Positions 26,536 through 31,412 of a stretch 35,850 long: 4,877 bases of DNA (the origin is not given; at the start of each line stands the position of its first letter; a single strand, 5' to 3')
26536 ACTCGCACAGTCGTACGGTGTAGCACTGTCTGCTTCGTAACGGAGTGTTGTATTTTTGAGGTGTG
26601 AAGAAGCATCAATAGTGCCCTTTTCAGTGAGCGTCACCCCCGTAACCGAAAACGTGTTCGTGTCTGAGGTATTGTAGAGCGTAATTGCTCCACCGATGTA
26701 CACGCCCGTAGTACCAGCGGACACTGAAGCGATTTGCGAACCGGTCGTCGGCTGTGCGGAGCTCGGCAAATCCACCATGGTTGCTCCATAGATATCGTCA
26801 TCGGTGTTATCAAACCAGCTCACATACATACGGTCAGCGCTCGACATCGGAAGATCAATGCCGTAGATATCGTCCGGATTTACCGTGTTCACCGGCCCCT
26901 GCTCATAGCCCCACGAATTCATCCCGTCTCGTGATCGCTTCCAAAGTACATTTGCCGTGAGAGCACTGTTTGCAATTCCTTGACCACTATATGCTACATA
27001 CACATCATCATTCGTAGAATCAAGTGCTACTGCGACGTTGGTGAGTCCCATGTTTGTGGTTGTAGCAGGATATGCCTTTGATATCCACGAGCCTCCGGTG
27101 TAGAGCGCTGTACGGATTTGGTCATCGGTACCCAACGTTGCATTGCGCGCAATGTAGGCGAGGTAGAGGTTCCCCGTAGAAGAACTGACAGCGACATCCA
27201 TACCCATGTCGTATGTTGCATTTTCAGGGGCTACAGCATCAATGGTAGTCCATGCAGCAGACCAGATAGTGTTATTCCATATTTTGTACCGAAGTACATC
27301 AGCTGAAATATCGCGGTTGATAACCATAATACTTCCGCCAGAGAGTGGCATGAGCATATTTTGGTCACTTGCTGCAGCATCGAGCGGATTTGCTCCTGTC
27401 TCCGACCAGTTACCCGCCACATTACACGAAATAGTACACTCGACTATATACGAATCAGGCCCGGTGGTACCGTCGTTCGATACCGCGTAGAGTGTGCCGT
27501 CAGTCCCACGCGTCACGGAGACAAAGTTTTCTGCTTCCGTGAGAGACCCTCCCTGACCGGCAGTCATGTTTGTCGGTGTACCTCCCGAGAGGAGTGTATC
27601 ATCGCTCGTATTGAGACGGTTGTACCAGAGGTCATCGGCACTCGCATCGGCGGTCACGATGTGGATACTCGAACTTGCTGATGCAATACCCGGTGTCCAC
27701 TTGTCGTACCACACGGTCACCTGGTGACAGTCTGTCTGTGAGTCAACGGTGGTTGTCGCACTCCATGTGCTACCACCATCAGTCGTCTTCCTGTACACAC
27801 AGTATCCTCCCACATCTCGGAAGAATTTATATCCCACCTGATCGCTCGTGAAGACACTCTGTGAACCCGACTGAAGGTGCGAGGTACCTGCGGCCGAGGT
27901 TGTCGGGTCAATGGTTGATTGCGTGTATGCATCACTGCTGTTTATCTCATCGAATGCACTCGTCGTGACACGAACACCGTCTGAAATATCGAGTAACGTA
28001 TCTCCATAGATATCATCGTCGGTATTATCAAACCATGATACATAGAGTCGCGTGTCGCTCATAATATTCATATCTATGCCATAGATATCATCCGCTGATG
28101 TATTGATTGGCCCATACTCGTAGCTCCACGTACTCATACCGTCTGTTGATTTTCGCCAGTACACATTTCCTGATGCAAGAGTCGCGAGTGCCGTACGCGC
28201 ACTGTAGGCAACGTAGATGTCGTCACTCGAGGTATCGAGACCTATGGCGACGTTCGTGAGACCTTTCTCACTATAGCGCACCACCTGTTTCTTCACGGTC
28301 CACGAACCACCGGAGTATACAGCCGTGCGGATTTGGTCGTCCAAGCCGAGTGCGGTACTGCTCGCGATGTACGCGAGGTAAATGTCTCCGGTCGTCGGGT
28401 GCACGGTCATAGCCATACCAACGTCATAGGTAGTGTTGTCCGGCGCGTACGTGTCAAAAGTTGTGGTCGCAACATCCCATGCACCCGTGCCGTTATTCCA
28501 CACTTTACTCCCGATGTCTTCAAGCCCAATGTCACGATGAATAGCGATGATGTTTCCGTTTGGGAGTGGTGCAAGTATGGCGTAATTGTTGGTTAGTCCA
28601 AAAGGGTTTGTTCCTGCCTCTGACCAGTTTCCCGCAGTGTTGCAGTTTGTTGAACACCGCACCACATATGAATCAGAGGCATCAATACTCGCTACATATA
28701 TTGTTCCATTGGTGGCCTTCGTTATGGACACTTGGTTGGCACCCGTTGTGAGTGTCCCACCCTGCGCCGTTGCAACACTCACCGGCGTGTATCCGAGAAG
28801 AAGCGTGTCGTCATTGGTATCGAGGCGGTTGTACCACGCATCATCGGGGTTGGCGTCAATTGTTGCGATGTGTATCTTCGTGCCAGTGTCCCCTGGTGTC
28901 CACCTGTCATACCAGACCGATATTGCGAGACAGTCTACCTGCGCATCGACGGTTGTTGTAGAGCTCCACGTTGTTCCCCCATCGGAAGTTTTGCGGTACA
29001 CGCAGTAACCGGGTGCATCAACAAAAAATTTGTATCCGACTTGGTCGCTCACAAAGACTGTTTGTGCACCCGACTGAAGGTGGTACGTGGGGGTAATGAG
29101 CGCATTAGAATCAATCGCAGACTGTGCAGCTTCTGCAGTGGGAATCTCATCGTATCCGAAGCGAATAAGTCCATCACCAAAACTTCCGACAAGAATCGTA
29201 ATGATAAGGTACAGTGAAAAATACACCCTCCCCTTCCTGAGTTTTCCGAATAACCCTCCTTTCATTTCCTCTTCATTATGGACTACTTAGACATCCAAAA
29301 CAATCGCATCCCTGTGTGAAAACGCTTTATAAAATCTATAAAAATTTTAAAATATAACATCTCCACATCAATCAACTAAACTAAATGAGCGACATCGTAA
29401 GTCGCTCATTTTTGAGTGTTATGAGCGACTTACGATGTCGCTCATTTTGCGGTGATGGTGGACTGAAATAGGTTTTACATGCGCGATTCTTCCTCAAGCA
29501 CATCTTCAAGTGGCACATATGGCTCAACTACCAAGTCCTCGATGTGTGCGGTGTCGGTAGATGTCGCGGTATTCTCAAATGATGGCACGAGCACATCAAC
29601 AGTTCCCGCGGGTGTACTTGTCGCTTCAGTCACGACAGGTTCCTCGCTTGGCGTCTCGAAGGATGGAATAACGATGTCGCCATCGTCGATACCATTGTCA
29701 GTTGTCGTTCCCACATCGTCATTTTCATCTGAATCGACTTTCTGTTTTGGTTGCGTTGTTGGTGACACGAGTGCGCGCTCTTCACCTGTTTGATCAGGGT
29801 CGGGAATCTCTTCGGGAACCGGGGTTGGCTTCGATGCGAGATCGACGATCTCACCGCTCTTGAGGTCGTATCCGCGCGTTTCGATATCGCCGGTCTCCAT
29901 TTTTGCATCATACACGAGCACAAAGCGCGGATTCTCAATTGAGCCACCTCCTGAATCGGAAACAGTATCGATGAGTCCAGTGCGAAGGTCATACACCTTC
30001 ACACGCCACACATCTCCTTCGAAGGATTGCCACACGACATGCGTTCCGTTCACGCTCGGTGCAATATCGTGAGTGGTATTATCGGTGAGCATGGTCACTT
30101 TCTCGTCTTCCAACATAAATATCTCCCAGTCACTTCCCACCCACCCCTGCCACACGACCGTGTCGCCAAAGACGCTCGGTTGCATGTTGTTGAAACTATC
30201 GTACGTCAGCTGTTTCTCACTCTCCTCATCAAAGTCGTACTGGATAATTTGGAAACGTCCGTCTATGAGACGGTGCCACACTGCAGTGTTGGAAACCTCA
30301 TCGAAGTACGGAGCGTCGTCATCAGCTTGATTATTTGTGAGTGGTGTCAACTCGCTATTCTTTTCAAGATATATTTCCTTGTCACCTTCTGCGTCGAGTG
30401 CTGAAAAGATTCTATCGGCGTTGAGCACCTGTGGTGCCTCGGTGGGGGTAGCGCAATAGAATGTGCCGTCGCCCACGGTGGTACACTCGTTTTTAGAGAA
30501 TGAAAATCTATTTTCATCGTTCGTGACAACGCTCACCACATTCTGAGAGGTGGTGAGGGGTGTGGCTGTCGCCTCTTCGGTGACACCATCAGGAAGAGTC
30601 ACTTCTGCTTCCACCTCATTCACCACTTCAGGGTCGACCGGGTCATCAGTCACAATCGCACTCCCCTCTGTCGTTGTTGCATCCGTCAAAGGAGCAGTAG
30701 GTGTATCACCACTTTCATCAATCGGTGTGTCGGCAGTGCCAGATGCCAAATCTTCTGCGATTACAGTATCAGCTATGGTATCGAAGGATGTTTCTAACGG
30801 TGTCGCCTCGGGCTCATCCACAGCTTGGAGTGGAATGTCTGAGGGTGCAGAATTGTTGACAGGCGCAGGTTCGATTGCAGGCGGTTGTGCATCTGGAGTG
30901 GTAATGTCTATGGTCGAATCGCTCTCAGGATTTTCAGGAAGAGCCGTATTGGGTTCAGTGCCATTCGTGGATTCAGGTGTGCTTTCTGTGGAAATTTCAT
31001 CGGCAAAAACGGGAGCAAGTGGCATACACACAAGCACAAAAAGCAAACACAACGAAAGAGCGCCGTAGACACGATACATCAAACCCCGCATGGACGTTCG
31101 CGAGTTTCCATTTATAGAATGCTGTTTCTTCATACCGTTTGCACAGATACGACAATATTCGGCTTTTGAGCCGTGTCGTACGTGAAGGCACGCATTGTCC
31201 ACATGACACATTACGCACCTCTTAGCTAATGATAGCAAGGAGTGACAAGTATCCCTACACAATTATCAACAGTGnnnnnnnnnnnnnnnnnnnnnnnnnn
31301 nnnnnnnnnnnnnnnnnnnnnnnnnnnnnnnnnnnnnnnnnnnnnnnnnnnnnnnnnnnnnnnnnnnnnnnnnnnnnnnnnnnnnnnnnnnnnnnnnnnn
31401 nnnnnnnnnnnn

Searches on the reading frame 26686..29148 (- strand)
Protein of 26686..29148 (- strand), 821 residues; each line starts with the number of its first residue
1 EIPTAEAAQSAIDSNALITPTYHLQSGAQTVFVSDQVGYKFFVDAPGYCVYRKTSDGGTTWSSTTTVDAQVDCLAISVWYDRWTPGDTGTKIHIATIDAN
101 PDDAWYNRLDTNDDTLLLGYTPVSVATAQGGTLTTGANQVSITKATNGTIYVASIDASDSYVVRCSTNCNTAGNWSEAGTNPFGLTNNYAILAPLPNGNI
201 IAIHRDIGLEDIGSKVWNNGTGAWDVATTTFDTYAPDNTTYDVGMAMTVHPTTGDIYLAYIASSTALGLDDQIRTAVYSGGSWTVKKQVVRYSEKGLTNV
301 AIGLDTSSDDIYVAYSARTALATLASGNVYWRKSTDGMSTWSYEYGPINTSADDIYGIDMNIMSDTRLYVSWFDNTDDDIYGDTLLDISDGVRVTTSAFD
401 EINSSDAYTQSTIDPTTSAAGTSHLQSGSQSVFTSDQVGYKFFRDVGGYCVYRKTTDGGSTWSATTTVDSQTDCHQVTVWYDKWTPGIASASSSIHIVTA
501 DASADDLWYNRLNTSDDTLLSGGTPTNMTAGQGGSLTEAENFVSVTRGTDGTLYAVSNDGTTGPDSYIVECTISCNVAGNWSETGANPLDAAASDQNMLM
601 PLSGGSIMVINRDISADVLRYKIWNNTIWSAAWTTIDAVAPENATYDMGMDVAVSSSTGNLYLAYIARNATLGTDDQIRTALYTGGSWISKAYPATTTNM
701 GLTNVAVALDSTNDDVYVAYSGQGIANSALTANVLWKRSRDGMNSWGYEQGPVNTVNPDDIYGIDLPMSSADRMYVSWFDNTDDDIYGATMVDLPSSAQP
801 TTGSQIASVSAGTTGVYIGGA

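Call 88: search_solved_structures(query=window:26686-29148:-, max_evalue=1, show_alignments=1)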
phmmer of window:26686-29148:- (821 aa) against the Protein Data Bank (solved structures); distinct sequences matched with E-value up to 1: 0.

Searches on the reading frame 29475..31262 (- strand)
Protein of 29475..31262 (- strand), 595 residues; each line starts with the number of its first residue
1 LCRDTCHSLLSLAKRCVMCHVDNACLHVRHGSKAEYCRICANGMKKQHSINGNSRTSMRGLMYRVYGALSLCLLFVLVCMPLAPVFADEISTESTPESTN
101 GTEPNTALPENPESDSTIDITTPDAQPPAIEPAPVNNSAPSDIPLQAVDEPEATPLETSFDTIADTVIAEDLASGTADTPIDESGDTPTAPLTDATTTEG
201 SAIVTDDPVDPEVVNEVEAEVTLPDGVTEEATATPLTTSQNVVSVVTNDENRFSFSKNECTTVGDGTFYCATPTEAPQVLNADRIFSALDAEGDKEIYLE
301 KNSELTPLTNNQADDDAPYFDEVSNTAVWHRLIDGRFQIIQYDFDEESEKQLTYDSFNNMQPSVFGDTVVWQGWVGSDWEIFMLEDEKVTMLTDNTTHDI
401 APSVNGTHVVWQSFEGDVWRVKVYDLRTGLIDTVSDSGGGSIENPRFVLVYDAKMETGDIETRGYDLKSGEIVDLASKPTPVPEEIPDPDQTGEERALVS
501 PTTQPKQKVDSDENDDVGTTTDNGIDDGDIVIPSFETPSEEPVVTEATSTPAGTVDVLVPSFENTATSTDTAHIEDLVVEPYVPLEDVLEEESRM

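Call 3: search_protein_families(library=pfam, proteins=[window:29475-31262:-], max_evalue=1)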
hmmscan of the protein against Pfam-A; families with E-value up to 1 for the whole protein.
window:29475-31262:- (595 aa): 0 families

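Call 21: search_protein_families(library=ncbifam, proteins=[window:29475-31262:-], max_evalue=0.01)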
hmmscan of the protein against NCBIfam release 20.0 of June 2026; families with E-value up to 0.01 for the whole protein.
window:29475-31262:- (595 aa): 2 families
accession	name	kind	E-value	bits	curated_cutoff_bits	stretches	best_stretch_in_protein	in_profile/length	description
TIGR04275.1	beta_prop_Msarc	repeat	2.3e-13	49.6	85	2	349-383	1-35/40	beta-propeller repeat protein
TIGR02800.1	propeller_TolB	equivalog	8.2e-06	25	343.15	1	283-367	247-335/418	Tol-Pal system beta propeller repeat protein TolB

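Call 38: search_protein_families(library=pfam, proteins=[window:29475-31262:-], max_evalue=1)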
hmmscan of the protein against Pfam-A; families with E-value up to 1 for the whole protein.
window:29475-31262:- (595 aa): 0 families
